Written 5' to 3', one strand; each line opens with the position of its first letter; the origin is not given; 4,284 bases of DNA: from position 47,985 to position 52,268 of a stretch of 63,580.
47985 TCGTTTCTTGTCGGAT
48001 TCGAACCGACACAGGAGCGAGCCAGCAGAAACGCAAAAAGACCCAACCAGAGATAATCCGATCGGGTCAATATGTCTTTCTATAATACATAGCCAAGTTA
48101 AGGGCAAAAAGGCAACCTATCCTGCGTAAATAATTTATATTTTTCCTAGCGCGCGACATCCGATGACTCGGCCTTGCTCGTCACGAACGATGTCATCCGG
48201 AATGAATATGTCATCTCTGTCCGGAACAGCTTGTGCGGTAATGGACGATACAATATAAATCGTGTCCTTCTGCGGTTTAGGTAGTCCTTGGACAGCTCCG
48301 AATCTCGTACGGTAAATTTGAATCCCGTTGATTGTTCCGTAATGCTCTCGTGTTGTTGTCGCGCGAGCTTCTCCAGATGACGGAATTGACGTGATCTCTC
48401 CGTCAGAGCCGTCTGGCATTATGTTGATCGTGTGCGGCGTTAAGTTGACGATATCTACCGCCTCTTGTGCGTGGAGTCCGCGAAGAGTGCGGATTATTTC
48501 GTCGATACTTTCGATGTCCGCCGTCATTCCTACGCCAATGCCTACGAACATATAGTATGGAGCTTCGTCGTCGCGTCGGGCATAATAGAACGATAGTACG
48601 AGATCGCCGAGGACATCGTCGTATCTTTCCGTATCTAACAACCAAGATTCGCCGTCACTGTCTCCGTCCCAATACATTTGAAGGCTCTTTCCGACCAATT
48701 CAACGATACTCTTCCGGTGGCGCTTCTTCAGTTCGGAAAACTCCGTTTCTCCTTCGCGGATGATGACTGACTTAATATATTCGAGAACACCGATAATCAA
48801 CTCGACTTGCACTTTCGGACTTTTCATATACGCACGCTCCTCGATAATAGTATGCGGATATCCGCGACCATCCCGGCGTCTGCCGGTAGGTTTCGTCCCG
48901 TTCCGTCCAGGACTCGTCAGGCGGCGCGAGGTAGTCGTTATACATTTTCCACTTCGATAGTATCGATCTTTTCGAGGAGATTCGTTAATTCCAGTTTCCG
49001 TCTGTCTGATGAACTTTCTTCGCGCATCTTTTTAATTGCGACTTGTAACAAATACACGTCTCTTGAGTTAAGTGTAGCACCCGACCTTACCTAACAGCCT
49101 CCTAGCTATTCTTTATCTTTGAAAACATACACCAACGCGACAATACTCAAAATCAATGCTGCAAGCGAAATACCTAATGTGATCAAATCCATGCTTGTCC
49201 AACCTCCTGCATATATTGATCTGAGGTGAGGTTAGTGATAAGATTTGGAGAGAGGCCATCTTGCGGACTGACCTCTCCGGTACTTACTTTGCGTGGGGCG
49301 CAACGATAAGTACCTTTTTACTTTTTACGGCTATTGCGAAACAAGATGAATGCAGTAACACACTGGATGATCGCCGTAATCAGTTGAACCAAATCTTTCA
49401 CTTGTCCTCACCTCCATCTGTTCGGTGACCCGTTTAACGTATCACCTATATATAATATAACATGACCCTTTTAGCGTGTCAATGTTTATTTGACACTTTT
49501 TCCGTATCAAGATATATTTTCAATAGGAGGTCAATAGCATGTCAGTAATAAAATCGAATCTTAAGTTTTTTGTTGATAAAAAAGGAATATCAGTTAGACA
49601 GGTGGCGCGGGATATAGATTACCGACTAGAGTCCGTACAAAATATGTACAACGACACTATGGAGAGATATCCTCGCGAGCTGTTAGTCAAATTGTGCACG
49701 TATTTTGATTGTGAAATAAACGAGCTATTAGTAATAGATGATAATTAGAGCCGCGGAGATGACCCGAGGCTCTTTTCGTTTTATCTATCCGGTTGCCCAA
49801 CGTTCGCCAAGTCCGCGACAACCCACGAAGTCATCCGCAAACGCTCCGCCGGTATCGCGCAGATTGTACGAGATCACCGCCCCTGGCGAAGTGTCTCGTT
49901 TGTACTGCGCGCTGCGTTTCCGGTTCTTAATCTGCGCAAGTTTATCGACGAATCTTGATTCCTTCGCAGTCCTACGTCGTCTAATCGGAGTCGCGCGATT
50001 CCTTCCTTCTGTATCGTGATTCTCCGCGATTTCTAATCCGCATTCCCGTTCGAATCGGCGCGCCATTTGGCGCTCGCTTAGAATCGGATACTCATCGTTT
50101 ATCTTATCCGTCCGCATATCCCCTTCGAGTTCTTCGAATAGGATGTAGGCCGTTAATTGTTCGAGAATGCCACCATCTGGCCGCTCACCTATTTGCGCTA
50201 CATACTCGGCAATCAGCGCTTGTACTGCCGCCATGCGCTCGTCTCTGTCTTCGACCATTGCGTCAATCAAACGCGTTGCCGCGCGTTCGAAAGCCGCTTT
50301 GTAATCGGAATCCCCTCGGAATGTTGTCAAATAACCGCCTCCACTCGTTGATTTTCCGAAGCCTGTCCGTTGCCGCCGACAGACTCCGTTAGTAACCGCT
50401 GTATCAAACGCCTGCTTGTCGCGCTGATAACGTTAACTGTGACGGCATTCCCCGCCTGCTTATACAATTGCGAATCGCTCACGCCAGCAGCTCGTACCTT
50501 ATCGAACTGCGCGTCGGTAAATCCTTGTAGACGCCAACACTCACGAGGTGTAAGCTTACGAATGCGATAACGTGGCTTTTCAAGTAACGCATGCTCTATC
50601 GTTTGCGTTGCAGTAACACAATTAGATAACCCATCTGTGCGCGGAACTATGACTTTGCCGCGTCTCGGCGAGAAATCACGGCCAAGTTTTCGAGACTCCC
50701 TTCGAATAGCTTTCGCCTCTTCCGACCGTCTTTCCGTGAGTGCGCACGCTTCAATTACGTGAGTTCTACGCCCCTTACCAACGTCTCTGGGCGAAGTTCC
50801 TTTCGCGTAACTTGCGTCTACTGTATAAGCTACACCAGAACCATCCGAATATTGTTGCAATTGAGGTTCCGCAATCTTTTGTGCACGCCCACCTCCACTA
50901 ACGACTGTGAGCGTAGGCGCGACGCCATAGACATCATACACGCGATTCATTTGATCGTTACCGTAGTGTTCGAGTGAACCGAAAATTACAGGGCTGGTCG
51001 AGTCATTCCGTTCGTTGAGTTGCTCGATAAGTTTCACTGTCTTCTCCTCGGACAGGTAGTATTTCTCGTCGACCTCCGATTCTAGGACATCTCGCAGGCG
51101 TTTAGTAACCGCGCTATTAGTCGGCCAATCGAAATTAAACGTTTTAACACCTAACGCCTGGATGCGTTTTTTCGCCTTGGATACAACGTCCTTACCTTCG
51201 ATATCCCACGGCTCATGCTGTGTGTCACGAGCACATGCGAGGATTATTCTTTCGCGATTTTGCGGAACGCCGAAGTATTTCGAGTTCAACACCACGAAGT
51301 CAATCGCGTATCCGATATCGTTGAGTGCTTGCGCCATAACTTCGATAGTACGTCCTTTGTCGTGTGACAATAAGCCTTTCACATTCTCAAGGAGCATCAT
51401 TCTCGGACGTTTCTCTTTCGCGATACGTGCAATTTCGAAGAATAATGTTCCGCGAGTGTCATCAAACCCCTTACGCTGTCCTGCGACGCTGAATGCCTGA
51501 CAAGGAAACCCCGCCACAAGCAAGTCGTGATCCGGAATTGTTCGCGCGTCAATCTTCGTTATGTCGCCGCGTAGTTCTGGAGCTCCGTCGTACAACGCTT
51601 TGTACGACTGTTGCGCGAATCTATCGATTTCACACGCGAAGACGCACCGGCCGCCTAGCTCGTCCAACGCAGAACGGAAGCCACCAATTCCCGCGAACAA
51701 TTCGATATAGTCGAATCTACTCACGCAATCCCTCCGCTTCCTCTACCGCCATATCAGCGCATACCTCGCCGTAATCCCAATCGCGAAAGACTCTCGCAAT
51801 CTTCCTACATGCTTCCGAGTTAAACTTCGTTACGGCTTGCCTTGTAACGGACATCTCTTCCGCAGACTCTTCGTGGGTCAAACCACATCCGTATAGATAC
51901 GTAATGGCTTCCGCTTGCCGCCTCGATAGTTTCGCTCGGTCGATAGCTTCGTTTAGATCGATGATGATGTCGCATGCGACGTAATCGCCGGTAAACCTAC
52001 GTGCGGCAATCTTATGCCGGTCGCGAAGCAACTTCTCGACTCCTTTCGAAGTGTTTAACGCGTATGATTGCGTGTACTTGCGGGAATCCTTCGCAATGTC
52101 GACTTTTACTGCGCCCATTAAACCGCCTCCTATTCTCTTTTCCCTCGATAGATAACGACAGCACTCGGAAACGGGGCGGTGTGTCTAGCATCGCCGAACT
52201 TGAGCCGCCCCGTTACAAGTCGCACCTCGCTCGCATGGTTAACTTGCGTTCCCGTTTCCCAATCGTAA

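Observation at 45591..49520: Plasmid-style maintenance island inside a tailed-phage genome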

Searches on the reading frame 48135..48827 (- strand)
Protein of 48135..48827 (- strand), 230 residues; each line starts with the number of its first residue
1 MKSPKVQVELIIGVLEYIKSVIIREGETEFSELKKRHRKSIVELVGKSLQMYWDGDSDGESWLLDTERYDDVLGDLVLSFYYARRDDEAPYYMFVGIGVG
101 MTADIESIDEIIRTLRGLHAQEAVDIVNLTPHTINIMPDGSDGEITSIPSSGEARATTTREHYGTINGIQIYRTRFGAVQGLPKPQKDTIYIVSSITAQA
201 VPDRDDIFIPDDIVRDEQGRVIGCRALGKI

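Call 6: search_protein_families(library=pfam, proteins=[window:48135-48827:-], max_evalue=1)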
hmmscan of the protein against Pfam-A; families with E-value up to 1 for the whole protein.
window:48135-48827:- (230 aa): 1 family
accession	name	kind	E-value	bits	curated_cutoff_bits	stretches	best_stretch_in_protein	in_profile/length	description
PF24484.1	ADAMTSL1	-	0.44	10.8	27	0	101-115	1-15/40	ADAMTSL1 domain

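Call 7: search_protein_families(library=phrogs, proteins=[window:48135-48827:-], max_evalue=0.01)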
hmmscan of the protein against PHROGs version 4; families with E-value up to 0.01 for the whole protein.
window:48135-48827:- (230 aa): 2 families
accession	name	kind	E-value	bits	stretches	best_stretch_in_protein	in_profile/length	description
phrog_30542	-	unknown function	1.2e-47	163.2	1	1-230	1-237/237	-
phrog_21731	-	unknown function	3.1e-21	76.7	1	121-222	93-200/329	-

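Call 77: search_protein_families(library=padloc, proteins=[window:48135-48827:-], max_evalue=0.01)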
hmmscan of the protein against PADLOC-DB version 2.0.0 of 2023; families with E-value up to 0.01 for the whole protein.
window:48135-48827:- (230 aa): 3 families
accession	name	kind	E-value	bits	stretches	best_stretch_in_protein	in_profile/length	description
PDLC01138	Unk_01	-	1.8e-29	100.5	1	125-229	2-100/103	"Unknown small protein, sometimes fused to CARF"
PDLC01060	C3a69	-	3.2e-14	51.2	1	125-228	2-89/102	Unknown function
PDLC01139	Unk_01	-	1.5e-11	42.7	1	177-228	26-77/86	"Unknown small protein, sometimes fused to CARF"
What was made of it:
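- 48135..48827 (-): 230-aa protein: N-terminal domain of unknown function plus a C-terminal Crn4b-type ring nuclease domain (residues ~125-229). PADLOC Unk_01, E 1.8e-29 (call 77).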

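Call 78: search_protein_families(library=ncbifam, proteins=[window:48135-48827:-], max_evalue=0.01)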
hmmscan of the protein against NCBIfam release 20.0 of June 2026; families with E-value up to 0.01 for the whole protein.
window:48135-48827:- (230 aa): 0 families

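Call 104: find_homologous_proteins(query=window:48135-48827:-, max_evalue=0.00001)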
Query window:48135-48827:- (230 aa): 55 proteins with E <= 0.00001 among 725 candidates.
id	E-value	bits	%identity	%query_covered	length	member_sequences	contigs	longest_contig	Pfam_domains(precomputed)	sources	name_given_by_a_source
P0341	2.5e-137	473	91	100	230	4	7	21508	-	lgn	-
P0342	1.3e-134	465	90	100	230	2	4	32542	-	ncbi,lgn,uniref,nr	ncbi:hypothetical protein [Paenibacillus alvei]|uniref:hypothetical protein n=1 Tax=Paenibacillus al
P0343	2.9e-133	460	88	100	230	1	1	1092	-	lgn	-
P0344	5.6e-130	449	88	100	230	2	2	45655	-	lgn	-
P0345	1.6e-116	405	80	100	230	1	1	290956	-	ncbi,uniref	ncbi:hypothetical protein [Paenibacillus apiarius]|uniref:hypothetical protein n=1 Tax=Paenibacillus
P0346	7.3e-89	315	69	100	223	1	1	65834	-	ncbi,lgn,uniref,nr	ncbi:hypothetical protein M5X04_26985 [Paenibacillus alvei]|uniref:Uncharacterized protein n=1 Tax=P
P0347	9.1e-74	266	60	97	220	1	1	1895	-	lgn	-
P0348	6.5e-73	263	58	100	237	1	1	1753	-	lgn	-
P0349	4.0e-72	260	57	100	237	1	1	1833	-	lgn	-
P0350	3.5e-71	257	58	97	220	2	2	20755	-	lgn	-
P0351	1.1e-49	187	57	46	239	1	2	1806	-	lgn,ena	-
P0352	5.9e-48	181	61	46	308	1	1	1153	-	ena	-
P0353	3.1e-45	172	57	46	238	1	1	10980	-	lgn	-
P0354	1.0e-33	135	36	98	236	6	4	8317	-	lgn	-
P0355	1.1e-26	112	62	46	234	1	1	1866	-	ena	-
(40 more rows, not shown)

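Call 110: predict_structure(alignment_id=A5)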
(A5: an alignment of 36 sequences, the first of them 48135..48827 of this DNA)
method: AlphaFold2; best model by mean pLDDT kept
length: 230 residues; sequences in the alignment: 36
mean_pLDDT: 90.0   pTM: 0.55
mean pLDDT of the five models: 90.0, 88.9, 87.1, 75.5, 73.5
residues with pLDDT >= 90: 165; 70-90: 50; 50-70: 15; < 50: 0
segments of 3 or more residues with pLDDT < 50: none
pLDDT, mean of each block of 10 residues (from residue 1): 82 97 97 96 93 76 85 88 84 92 96 82 81 89 84 92 95 91 93 95 94 94 93
secondary structure, 60 per line:
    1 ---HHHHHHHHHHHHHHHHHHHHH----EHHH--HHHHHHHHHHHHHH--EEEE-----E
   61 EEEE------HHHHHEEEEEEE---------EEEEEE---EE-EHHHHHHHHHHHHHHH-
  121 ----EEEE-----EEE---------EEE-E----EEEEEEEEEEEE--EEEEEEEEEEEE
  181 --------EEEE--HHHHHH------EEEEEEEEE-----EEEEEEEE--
elements in order: H4-24 H35-48 E51-54 E60-64 H71-75 E76-82 E92-97 H105-119 E125-128 E134-136 E146-148 E155-166 E169-180 E189-192 H195-200 E207-215 E221-228
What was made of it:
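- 48135..48827 (-): Model pLDDT 90 (call 110).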

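Call 113: fold_search(model_id=the predicted structure, library=pdb)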
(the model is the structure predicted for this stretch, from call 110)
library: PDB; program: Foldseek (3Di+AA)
matches with E <= 10: 218; with E <= 0.001: 7
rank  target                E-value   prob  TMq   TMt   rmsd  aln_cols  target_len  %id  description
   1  9r7b                  1.4e-09  1.00  0.40  0.75   2.6       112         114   38  Structure and mechanism of the broad spectrum CRISPR-associated ring nuclease Crn4 (released 2025-12-03)
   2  9sma_B                3.0e-08  1.00  0.38  0.66   4.5       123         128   28  Structure and mechanism of the broad spectrum CRISPR-associated ring nuclease Crn4 (released 2025-12-03)
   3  9sma_A                5.1e-08  1.00  0.37  0.66   4.9       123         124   28  Structure and mechanism of the broad spectrum CRISPR-associated ring nuclease Crn4 (released 2025-12-03)
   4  9qs9_A                6.5e-08  1.00  0.36  0.64   5.0       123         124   27  Structure and mechanism of the broad spectrum CRISPR-associated ring nuclease Crn4 (released 2025-12-03)
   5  9qs9_D                1.7e-07  1.00  0.34  0.61   5.4       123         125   26  Structure and mechanism of the broad spectrum CRISPR-associated ring nuclease Crn4 (released 2025-12-03)
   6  9qs9_C                2.3e-07  1.00  0.34  0.61   5.6       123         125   28  Structure and mechanism of the broad spectrum CRISPR-associated ring nuclease Crn4 (released 2025-12-03)
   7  9qs9_B                2.6e-07  1.00  0.34  0.60   5.4       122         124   26  Structure and mechanism of the broad spectrum CRISPR-associated ring nuclease Crn4 (released 2025-12-03)
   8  7nvr_l                6.8e-02  0.23  0.18  0.11  19.5       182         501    9  Human Mediator with RNA Polymerase II Pre-initiation complex (released 2021-05-05)
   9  8chv_C                5.2e-01  0.10  0.13  0.19  15.3       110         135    8  Crystal structure of human PURA (fragment Glu57-Glu212, PUR repeat I and II) R140P mutant (released 2024-02-21)
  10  8chu_A                5.5e-01  0.08  0.12  0.17  15.2       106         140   11  Crystal structure of human PURA repeat I-II K97E mutant (released 2024-02-21)
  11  8u7b_B                7.8e-01  0.02  0.13  0.08  22.9       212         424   10  Crystal structure of Apo form of Short Prokaryotic Argonaute TIR-APAZ (SPARTA) heterodimer (released 2024-06-12)
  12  8qlp_M                9.3e-01  0.05  0.12  0.08  20.4       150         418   13  CryoEM structure of the RNA/DNA bound SPARTA (BabAgo/TIR-APAZ) tetrameric complex (released 2024-01-31)
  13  6h3c_C                9.9e-01  0.06  0.19  0.14  15.4       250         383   12  Cryo-EM structure of the BRISC complex bound to SHMT2 (released 2019-07-10)
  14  8qlp_E                1.1e+00  0.08  0.15  0.09  20.1       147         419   11  CryoEM structure of the RNA/DNA bound SPARTA (BabAgo/TIR-APAZ) tetrameric complex (released 2024-01-31)
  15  2wym_A                1.2e+00  0.07  0.16  0.13  18.0       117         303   14  Structure of a metallo-b-lactamase (released 2010-04-14)
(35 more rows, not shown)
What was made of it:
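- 48135..48827 (-): Foldseek match to Crn4 9r7b: E 1.4e-9, 38% identity, TM 0.75 (call 113).
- On Crn4 ring nuclease (PADLOC Unk_01): Foldseek 9r7b: E 1.4e-9, 38% identity, TM 0.75 on the target (call 113).
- The 230-aa protein is an anti-defence enzyme (call 113).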

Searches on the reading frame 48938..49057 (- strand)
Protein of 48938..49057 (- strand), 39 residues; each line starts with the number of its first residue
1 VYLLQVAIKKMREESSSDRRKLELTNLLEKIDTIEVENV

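Call 40: search_protein_families(library=pfam, proteins=[window:48938-49057:-], max_evalue=1)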
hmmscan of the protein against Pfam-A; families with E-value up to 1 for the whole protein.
window:48938-49057:- (39 aa): 0 families

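Call 77: search_protein_families(library=padloc, proteins=[window:48938-49057:-], max_evalue=0.01)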
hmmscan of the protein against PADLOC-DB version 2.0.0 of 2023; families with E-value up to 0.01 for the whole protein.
window:48938-49057:- (39 aa): 0 families

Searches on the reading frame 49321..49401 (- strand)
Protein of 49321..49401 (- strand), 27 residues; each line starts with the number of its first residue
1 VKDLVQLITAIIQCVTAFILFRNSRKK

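Call 40: search_protein_families(library=pfam, proteins=[window:49321-49401:-], max_evalue=1)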
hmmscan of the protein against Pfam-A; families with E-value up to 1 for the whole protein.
seq(27 aa): 1 family
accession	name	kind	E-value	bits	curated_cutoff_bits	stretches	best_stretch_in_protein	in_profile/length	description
PF25487.1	ETR1_N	-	0.051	14.3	27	1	3-23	70-90/97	Ethylene receptor 1-like, N-terminal domain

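Call 77: search_protein_families(library=padloc, proteins=[window:49321-49401:-], max_evalue=0.01)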
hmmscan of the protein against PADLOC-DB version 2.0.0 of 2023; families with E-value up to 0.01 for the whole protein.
seq(27 aa): 0 families

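Call 78: search_protein_families(library=ncbifam, proteins=[window:49321-49401:-], max_evalue=0.01)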
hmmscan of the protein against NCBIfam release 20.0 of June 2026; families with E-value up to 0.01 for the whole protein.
seq(27 aa): 0 families
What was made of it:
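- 49318..49401 (-): 27-aa hydrophobic peptide 1 (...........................). No Pfam, NCBIfam or PADLOC family (calls 40, 77, 78).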

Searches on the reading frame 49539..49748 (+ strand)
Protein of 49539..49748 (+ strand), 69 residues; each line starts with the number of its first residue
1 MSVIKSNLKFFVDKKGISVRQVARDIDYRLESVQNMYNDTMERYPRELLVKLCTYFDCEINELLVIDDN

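Call 6: search_protein_families(library=pfam, proteins=[window:49539-49748:+], max_evalue=1)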
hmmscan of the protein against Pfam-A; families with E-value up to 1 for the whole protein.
window:49539-49748:+ (69 aa): 5 families
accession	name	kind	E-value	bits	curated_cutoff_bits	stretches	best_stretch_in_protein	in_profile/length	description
PF13443.12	HTH_26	-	1.6e-12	47.9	22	1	8-67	2-61/63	Cro/C1-type HTH DNA-binding domain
PF12844.13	HTH_19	-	0.049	14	30.2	1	8-64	4-59/64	Helix-turn-helix domain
PF12085.13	DUF3562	-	0.07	13.2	26.3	1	18-47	7-36/60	Protein of unknown function (DUF3562)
PF01381.28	HTH_3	-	0.2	12.2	23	1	13-63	6-55/55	Helix-turn-helix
PF16219.11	DUF4879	-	0.28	11.9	22.7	1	7-62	30-86/125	Domain of unknown function (DUF4879)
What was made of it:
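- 49539..49748 (+): 69-aa Xre/Cro-type HTH regulator, divergent from the peptide operon. Pfam HTH_26, E 1.6e-12 (call 6).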

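Call 7: search_protein_families(library=phrogs, proteins=[window:49539-49748:+], max_evalue=0.01)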
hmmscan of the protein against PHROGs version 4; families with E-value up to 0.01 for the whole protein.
window:49539-49748:+ (69 aa): 3 families
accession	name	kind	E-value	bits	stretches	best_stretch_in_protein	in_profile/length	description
phrog_8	-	transcription regulation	2.7e-06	28.1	1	1-69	74-141/346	transcriptional regulator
phrog_24334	-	unknown function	6.9e-05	23.9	1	3-66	2-65/190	-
phrog_3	-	transcription regulation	0.0002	22.2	1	2-66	87-148/430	transcriptional repressor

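Call 77: search_protein_families(library=padloc, proteins=[window:49539-49748:+], max_evalue=0.01)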
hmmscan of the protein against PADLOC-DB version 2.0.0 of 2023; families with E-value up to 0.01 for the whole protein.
window:49539-49748:+ (69 aa): 0 families

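Call 78: search_protein_families(library=ncbifam, proteins=[window:49539-49748:+], max_evalue=0.01)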
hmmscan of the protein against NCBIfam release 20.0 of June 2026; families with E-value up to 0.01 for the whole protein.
window:49539-49748:+ (69 aa): 0 families

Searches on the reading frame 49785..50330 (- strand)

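Call 6: search_protein_families(library=pfam, proteins=[window:49785-50330:-], max_evalue=1)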
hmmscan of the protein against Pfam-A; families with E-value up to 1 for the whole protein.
window:49785-50330:- (181 aa): 1 family
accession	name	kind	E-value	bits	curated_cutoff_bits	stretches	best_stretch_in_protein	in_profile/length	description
PF02459.20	Adeno_terminal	-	0.058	12.4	27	1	107-151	268-311/548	Adenoviral DNA terminal protein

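Call 7: search_protein_families(library=phrogs, proteins=[window:49785-50330:-], max_evalue=0.01)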
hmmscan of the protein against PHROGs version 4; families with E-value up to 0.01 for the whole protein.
window:49785-50330:- (181 aa): 1 family
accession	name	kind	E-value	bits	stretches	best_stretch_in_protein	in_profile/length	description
phrog_13088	-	unknown function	5.4e-35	121.6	1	11-155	17-161/165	-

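Call 77: search_protein_families(library=padloc, proteins=[window:49785-50330:-], max_evalue=0.01)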
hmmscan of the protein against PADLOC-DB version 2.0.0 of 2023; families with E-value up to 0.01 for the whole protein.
window:49785-50330:- (181 aa): 0 families

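Call 78: search_protein_families(library=ncbifam, proteins=[window:49785-50330:-], max_evalue=0.01)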
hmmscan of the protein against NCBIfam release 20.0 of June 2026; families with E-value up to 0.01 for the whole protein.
window:49785-50330:- (181 aa): 0 families

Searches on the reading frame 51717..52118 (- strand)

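Call 26: search_protein_families(library=pfam, proteins=[window:51717-52118:-], max_evalue=0.001)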
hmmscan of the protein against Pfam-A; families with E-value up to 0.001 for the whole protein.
window:51717-52118:- (133 aa): 3 families
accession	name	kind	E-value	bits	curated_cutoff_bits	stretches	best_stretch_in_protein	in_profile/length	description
PF04545.22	Sigma70_r4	-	1.1e-06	28.5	24.1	1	62-107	3-48/50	Sigma-70, region 4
PF08281.18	Sigma70_r4_2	-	1.4e-05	25.1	25.7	1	62-98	9-45/54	Sigma-70, region 4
PF07638.17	Sigma70_ECF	-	0.00022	21.6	21.1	1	34-98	105-170/185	ECF sigma factor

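Call 78: search_protein_families(library=ncbifam, proteins=[window:51717-52118:-], max_evalue=0.01)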
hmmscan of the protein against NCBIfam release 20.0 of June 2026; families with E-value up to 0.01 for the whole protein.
window:51717-52118:- (133 aa): 6 families
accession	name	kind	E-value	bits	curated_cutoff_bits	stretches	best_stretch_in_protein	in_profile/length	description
TIGR02937.1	sigma70-ECF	superfamily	2.7e-05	23.8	42.9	1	48-108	104-162/165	sigma-70 family RNA polymerase sigma factor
NF006553.0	PRK09052.1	equivalog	0.0032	16.5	567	1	68-126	144-202/399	acetyl-CoA C-acyltransferase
NF004113.0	PRK05602.1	equivalog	0.0085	15.7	208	0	62-101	152-191/211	RNA polymerase sigma factor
NF045758.2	YlxM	equivalog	0.0088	16.1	80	0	64-97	17-50/72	YlxM family DNA-binding protein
TIGR02999.1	Sig-70_X6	subfamily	0.0093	15.9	126.15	0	52-98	122-169/183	ECF-type sigma factor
TIGR02984.1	Sig-70_plancto1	subfamily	0.0099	15.5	183.75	0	50-107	129-184/189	RNA polymerase sigma-70 factor, Planctomycetaceae-specific subfamily 1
